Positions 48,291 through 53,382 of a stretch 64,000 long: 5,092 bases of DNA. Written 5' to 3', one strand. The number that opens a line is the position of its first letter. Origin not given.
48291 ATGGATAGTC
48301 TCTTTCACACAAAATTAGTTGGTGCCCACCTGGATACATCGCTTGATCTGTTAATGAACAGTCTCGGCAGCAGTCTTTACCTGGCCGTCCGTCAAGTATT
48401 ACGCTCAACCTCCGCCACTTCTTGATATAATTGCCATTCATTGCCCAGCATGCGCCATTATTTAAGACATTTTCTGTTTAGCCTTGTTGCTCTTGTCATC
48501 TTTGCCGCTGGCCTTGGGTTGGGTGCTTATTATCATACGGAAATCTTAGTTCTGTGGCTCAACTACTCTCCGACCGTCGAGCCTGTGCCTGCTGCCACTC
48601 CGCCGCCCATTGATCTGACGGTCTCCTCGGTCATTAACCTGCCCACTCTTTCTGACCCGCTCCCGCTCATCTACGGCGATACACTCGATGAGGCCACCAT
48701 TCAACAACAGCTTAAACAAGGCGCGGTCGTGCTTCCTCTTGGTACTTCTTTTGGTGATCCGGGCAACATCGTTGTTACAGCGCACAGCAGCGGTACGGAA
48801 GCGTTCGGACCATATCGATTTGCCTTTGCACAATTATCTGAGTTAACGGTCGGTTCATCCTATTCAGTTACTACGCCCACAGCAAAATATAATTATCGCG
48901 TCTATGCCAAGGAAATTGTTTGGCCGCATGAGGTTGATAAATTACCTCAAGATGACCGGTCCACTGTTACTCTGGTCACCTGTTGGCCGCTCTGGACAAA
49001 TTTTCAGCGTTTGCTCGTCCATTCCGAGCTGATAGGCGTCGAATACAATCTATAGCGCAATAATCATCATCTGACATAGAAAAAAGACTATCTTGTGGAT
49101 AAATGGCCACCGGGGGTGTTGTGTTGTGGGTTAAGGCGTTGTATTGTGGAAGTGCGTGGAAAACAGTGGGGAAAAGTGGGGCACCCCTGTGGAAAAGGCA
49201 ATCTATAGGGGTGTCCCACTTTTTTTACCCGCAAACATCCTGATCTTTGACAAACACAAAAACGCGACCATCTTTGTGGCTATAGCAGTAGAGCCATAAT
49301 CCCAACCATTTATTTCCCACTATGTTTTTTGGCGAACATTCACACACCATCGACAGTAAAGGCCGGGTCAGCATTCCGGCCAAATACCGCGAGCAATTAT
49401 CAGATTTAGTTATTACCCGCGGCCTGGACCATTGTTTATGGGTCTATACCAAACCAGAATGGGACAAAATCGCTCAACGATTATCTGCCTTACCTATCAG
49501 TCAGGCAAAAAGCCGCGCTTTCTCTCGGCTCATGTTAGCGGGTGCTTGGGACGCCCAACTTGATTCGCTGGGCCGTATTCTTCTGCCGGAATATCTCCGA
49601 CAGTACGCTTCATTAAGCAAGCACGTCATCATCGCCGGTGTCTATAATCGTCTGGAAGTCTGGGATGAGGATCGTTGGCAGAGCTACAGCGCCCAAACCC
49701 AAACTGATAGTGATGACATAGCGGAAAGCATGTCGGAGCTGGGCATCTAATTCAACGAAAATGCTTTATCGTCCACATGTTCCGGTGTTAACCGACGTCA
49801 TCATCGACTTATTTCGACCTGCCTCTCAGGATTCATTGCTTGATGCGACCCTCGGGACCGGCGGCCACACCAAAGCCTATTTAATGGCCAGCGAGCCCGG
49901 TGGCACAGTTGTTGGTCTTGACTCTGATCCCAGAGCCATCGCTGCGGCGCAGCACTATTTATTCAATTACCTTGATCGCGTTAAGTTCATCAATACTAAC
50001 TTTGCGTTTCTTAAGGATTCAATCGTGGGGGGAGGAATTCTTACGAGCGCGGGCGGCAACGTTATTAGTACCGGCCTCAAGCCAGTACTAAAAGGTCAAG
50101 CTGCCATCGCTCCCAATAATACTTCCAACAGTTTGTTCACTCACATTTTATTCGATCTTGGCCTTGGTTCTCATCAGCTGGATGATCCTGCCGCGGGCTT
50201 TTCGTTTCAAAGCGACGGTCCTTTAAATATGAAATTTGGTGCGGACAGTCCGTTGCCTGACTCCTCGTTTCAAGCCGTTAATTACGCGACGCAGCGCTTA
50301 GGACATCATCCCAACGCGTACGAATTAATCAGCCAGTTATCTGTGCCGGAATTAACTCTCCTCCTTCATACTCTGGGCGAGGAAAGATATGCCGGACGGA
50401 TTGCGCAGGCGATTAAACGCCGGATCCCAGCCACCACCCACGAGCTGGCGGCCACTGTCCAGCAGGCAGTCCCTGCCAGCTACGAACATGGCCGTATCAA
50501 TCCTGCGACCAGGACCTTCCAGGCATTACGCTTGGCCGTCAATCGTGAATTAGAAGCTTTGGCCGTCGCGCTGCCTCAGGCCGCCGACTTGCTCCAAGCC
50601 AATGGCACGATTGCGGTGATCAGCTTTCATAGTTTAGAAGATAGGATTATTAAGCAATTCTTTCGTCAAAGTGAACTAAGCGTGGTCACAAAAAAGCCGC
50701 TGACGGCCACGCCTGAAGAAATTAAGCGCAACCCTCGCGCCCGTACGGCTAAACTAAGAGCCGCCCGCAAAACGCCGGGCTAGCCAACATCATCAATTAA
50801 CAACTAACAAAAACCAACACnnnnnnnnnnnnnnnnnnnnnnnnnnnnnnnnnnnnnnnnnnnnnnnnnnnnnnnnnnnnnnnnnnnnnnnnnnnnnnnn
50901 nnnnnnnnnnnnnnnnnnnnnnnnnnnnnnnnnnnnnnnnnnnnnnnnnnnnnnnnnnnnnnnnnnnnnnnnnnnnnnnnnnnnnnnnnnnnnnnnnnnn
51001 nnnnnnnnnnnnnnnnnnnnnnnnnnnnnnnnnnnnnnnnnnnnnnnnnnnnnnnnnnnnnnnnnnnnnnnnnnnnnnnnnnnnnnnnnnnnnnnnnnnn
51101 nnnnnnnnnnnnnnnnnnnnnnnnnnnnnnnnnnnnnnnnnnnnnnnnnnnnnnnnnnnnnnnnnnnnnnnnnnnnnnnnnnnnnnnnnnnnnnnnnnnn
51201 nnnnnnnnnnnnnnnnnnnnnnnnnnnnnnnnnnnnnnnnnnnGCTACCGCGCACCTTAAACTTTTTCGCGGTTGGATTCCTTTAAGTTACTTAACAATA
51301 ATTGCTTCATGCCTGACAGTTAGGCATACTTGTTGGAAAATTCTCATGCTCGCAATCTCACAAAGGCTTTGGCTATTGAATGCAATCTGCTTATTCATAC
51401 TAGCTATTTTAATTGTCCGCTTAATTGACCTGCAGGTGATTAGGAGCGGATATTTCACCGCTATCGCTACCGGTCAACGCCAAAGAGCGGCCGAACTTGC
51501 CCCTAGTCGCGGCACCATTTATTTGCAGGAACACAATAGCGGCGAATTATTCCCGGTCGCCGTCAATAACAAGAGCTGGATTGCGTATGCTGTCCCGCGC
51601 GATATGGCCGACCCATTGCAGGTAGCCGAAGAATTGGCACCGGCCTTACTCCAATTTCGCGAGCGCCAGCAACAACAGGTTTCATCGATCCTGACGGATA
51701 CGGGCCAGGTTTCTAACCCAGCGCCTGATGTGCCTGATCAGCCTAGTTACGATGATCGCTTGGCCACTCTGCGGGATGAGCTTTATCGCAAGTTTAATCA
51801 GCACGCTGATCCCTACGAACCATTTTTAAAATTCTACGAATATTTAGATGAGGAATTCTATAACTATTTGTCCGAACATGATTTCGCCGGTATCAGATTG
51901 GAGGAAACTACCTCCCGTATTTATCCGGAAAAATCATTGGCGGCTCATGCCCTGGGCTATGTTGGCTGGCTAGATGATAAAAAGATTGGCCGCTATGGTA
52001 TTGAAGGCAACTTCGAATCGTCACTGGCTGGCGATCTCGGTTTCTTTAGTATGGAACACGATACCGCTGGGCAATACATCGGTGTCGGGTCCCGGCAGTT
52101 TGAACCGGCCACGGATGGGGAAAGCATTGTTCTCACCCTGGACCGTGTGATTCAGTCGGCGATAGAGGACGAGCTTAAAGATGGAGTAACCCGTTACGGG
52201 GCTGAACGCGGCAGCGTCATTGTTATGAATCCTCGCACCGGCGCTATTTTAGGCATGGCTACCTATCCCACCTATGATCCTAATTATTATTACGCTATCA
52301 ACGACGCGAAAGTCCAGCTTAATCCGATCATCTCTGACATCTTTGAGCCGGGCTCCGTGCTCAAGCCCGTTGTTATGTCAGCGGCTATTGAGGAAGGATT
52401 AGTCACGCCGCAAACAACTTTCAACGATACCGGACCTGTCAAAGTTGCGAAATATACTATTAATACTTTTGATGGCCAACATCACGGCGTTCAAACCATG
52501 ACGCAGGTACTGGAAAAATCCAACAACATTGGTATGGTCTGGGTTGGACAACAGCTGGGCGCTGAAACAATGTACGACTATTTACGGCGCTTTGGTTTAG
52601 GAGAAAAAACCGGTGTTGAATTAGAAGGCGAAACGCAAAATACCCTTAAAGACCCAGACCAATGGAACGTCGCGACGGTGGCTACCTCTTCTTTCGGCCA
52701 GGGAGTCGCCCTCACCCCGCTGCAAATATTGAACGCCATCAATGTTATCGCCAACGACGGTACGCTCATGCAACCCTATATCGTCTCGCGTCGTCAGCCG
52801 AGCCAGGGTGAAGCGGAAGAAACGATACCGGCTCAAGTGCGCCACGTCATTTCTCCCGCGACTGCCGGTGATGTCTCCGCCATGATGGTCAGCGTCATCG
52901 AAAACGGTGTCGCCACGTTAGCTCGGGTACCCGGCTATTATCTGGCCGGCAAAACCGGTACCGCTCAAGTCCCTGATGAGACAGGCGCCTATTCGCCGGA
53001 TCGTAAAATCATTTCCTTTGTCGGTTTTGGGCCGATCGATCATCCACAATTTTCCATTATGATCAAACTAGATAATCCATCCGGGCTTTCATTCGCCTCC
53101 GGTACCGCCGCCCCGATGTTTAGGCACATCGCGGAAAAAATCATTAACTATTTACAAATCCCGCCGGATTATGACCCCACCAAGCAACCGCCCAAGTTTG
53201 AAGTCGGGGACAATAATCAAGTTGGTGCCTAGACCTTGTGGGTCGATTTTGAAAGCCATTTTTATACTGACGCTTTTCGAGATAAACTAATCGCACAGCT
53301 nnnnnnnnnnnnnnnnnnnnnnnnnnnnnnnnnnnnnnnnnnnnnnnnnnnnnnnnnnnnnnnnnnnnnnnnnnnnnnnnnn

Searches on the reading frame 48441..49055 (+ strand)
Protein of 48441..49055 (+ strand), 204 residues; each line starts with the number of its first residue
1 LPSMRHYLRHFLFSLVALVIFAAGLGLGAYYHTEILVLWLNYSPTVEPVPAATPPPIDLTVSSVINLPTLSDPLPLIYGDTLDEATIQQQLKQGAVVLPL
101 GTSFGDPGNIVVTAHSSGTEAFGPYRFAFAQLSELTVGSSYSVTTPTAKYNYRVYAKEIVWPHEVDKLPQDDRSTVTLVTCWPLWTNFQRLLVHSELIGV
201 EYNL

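Call 16: search_protein_families(library=pfam, proteins=[window:48441-49055:+])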
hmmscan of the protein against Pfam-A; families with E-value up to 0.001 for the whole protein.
window:48441-49055:+ (204 aa): 1 family
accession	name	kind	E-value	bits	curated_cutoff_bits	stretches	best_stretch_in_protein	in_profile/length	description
PF04203.18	Sortase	-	2e-16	60.3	26.6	1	86-197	16-124/125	Sortase domain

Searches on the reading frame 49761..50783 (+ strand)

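Call 16: search_protein_families(library=pfam, proteins=[window:49761-50783:+])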
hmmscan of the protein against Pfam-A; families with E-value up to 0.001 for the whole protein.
window:49761-50783:+ (340 aa): 1 family
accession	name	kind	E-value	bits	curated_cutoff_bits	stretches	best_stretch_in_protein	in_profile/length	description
PF01795.25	Methyltransf_5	-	6e-75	253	27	1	5-337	3-308/309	MraW methylase family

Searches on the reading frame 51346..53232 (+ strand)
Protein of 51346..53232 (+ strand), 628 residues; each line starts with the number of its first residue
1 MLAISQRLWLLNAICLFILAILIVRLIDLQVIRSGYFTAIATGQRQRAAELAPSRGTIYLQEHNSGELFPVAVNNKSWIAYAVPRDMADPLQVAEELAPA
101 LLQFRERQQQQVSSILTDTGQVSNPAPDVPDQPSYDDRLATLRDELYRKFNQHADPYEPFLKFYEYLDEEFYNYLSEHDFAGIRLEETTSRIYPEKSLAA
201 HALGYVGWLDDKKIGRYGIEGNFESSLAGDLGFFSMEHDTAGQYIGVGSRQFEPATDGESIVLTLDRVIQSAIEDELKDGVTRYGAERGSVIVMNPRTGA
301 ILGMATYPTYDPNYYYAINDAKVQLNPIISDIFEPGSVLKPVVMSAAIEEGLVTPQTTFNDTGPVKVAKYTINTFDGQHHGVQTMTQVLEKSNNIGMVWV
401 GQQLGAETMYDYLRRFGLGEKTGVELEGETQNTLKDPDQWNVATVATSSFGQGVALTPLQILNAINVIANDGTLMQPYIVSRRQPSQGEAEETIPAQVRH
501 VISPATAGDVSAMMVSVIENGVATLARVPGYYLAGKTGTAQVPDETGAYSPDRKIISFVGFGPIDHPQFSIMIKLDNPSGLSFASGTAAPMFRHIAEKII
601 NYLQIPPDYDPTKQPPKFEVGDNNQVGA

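Call 16: search_protein_families(library=pfam, proteins=[window:51346-53232:+])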
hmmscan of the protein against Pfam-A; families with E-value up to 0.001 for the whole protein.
window:51346-53232:+ (628 aa): 2 families
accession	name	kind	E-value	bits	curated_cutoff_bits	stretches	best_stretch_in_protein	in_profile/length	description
PF00905.27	Transpeptidase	-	8.2e-72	242.4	22.1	1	289-596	1-298/299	Penicillin binding protein transpeptidase domain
PF03717.20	PBP_dimer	-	1.6e-13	51.9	24.4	1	52-246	3-177/180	Penicillin-binding Protein dimerisation domain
